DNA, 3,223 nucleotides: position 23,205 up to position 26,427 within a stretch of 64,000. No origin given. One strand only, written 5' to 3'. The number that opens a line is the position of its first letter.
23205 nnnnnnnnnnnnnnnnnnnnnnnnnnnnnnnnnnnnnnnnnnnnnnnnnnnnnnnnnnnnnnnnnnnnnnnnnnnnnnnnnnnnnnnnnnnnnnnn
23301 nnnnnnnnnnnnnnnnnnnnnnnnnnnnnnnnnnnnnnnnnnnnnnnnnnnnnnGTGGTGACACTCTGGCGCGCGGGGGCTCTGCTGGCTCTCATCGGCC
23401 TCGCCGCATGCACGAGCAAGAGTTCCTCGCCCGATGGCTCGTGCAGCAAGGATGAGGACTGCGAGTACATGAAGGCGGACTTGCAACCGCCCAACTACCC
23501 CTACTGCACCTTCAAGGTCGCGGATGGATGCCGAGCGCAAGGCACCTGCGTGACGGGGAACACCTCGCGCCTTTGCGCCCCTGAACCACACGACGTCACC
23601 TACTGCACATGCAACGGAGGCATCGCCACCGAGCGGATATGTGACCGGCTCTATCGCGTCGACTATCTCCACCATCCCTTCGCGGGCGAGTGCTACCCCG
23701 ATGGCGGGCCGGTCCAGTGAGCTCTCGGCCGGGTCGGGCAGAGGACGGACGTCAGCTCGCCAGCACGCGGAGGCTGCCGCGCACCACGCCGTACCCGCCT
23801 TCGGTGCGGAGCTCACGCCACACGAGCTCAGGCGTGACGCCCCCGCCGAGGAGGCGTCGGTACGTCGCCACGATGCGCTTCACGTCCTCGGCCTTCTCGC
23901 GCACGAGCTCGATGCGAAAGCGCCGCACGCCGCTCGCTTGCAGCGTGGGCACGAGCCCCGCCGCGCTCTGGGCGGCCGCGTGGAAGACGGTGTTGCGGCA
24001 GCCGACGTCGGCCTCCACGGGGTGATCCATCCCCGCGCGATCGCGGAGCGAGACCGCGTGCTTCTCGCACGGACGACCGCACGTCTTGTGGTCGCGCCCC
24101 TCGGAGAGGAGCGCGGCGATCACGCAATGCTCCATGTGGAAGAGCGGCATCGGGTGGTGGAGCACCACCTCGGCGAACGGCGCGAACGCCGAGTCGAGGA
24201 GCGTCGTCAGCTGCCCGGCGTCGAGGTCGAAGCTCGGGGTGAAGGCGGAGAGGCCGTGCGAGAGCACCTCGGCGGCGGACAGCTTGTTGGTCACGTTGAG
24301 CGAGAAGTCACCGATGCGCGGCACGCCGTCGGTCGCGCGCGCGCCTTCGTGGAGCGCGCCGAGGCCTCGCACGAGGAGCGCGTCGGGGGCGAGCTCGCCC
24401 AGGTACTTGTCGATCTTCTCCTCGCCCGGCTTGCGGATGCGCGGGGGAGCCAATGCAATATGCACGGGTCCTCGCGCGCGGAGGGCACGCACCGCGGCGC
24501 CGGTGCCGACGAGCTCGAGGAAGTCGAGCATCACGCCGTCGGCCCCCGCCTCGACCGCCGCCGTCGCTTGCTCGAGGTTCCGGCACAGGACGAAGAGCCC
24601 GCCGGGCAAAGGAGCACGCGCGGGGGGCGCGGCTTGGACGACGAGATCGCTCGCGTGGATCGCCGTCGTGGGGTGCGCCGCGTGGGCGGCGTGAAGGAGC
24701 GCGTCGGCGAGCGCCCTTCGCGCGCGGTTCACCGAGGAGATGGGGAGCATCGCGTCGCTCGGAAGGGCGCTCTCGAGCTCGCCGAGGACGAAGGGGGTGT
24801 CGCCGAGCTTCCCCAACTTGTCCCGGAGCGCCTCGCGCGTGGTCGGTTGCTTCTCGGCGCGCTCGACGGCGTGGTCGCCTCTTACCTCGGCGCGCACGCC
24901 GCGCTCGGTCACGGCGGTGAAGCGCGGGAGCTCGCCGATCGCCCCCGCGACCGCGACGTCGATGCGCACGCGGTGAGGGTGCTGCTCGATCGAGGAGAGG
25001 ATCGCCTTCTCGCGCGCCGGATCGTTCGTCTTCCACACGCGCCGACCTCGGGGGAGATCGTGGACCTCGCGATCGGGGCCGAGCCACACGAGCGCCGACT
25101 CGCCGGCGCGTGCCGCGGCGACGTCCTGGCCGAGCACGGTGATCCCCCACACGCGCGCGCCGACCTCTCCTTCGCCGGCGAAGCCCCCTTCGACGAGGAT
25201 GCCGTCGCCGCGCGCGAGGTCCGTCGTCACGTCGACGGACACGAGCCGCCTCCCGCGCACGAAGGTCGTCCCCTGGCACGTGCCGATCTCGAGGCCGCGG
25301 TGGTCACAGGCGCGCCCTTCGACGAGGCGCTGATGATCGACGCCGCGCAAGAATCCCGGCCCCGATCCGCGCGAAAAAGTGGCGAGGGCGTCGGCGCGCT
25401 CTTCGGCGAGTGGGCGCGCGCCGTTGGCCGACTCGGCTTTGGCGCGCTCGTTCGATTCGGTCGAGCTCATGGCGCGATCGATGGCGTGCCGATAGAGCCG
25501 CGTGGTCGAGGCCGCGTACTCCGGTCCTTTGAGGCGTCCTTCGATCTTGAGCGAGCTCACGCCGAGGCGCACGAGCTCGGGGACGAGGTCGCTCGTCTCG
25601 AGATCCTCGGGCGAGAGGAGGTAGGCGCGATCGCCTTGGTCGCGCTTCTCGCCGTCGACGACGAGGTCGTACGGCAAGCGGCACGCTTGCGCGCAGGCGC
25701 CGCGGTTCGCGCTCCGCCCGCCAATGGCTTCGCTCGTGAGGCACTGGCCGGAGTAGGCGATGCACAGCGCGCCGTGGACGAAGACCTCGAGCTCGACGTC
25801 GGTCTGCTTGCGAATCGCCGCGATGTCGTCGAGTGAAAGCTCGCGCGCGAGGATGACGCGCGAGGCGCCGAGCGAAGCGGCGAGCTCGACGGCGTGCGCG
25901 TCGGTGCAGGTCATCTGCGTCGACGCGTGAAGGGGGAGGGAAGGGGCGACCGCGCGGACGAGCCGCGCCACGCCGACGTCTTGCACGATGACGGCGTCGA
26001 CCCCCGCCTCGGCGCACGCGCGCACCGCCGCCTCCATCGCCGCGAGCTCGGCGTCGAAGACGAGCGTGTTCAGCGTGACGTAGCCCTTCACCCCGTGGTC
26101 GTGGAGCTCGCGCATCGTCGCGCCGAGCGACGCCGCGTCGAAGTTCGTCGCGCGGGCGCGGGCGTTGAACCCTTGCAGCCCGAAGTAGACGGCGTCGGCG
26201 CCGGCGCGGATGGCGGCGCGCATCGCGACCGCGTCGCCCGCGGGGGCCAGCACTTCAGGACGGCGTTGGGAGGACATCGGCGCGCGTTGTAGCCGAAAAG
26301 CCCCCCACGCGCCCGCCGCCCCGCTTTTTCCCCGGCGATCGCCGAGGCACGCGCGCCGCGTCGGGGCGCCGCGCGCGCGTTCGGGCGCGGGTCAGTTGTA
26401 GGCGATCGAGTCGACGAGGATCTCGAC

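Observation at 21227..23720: Lower-GC island encoding a secreted three-gene module with a Trp-rich beta-propeller lectin-like protein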

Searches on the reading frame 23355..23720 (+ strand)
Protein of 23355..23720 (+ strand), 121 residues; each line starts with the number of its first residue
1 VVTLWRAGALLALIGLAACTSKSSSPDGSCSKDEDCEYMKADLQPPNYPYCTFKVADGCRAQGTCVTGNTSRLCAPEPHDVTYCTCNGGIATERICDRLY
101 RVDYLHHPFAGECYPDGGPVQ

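Call 3: search_protein_families(library=pfam, proteins=[window:23355-23720:+], max_evalue=1)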
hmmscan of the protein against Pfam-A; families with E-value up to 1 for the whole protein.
window:23355-23720:+ (121 aa): 0 families

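Call 4: search_protein_families(library=ncbifam, proteins=[window:23355-23720:+], max_evalue=1)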
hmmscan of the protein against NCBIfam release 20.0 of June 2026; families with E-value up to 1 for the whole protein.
window:23355-23720:+ (121 aa): 1 family
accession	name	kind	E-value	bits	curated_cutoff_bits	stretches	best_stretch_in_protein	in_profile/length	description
NF053532.1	lipo_SCO4651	subfamily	0.18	11.4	65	1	3-36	4-36/277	SCO4651 family lipoprotein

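Call 86: search_protein_families(library=padloc, proteins=[window:23358-23720:+], max_evalue=0.01)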
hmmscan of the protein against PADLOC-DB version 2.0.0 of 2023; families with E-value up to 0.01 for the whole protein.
window:23358-23720:+ (120 aa): 0 families

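Call 87: search_protein_families(library=phrogs, proteins=[window:23358-23720:+], max_evalue=0.01)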
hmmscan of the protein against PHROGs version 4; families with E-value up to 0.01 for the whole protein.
window:23358-23720:+ (120 aa): 0 families

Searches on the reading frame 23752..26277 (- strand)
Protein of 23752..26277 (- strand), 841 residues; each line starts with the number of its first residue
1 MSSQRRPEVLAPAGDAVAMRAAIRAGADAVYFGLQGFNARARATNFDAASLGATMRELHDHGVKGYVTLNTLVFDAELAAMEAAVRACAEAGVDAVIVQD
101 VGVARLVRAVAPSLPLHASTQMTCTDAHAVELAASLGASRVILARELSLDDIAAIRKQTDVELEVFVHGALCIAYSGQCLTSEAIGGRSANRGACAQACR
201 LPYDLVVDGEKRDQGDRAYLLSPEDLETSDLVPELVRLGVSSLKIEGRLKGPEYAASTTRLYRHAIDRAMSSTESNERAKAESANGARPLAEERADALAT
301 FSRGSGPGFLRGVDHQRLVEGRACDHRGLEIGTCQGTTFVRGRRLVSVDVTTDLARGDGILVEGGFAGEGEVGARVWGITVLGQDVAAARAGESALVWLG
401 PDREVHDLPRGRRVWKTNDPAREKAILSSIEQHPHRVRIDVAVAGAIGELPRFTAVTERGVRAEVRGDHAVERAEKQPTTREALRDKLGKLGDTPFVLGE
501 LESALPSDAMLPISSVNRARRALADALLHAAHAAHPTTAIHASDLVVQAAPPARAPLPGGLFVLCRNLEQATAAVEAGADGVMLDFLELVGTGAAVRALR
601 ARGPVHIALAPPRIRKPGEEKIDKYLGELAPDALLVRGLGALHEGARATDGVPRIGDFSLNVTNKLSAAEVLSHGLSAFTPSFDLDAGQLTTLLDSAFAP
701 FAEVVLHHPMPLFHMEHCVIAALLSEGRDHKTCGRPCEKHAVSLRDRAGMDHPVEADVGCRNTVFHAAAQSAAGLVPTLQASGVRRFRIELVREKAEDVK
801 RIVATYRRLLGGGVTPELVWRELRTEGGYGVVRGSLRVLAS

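Call 29: list_cluster_members(proteins=[P0001, P0002, P0003, P0004, window:23752-26277:-, window:21227-21580:+, window:23358-23720:+])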
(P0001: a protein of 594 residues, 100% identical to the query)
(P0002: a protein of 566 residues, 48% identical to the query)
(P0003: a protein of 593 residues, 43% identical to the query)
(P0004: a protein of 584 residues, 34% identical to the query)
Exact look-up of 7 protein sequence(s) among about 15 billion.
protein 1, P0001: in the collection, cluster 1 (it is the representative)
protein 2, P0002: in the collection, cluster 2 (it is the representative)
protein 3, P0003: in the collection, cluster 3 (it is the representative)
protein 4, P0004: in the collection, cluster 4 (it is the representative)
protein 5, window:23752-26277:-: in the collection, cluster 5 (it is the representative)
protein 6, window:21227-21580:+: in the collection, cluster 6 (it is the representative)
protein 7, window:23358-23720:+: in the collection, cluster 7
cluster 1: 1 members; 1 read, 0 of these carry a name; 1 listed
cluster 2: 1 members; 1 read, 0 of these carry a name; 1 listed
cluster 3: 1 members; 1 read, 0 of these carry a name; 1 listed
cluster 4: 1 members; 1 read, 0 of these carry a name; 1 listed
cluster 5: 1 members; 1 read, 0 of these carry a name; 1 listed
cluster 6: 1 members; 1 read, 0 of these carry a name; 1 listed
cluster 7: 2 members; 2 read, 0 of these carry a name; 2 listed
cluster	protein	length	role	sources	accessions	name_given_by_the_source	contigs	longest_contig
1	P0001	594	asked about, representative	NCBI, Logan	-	-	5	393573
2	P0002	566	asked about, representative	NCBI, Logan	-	-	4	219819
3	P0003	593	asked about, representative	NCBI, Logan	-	-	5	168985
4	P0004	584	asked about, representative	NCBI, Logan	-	-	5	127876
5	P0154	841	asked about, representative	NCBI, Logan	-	-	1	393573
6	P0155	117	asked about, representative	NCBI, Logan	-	-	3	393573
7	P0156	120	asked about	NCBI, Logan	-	-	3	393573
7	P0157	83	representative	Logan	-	-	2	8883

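Call 66: find_related_loci(query=window:23752-26277:-, collection=genome_contigs, flank=10000)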
Query window:23752-26277:- (841 aa) in genome_contigs; peptide patterns used: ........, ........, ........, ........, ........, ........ (x = any residue, [..] = any of these).
599 stretches matched a pattern (row limit reached: there are more); 521 encode a relative of the query (tblastn E <= 1e-3); the best 80 are kept; 80 distinct loci.
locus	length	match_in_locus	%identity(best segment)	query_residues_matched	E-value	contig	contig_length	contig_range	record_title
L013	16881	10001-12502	69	3-841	0e+0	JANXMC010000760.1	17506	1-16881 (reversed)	MAG: Myxococcales bacterium isolate 336R_concoct_46_sub 336R_k141_87761, whole genome shotgun sequence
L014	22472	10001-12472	71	5-841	0e+0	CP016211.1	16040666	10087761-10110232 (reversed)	Minicystis rosea strain DSM 24000 chromosome, complete genome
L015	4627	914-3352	69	5-841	0e+0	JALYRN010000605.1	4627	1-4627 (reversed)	MAG: Myxococcota bacterium isolate MDV bin90 SD1454_NODE_9037_length_4627_cov_2.455556, whole genome shotgun sequence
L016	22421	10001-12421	70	4-839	0e+0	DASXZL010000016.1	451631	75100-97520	MAG TPA_asm: Polyangiaceae bacterium isolate SMAG_U4850 k141_1993121, whole genome shotgun sequence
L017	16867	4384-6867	67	2-839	0e+0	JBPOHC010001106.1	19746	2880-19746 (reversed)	MAG: Myxococcota bacterium isolate MAG_1 c_000000106849, whole genome shotgun sequence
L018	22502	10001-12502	69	6-840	0e+0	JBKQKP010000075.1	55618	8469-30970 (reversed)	MAG: Polyangiaceae bacterium isolate CRr1A1B1C__bin_81 CRr1A1B1C_000000081621, whole genome shotgun sequence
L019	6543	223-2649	70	7-839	0e+0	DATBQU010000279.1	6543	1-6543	MAG TPA_asm: Polyangiaceae bacterium isolate SMAG_U4111 k141_122215, whole genome shotgun sequence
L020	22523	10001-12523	69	6-840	0e+0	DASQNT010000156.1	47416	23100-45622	MAG TPA_asm: Polyangiaceae bacterium isolate SMAG_U10783 k141_50474, whole genome shotgun sequence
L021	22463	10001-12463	70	5-839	0e+0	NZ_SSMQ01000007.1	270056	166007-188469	Polyangium fumosum strain DSM 14668 Scaffold7_1, whole genome shotgun sequence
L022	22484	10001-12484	69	1-839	0e+0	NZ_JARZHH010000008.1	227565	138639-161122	Polyangium sp. 6x1 NODE_8_length_227565_cov_23.926600, whole genome shotgun sequence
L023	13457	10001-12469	68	5-841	0e+0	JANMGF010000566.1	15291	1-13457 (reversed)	MAG: Polyangium sp. isolate OTE_70b_concoct_23 OTE_70b_k141_4359413, whole genome shotgun sequence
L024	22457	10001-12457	69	5-839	0e+0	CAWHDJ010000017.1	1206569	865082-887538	MAG: uncultured delta proteobacterium isolate MFD09495.bin.2.10 genome assembly, contig: contig_6119, whole genome shotg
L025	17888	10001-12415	70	7-840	0e+0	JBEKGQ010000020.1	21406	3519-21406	MAG: Polyangiaceae bacterium isolate SPRUCE 257 SPRUCE_257_20, whole genome shotgun sequence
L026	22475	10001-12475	65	1-840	0e+0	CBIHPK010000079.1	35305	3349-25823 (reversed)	MAG TPA_asm: uncultured Myxococcaceae bacterium isolate SRR18156209_binner13_Refined_17 genome assembly, contig: ERZ2733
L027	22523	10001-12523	66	1-839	0e+0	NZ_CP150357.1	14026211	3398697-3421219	Sorangium sp. So ce1078 chromosome, complete genome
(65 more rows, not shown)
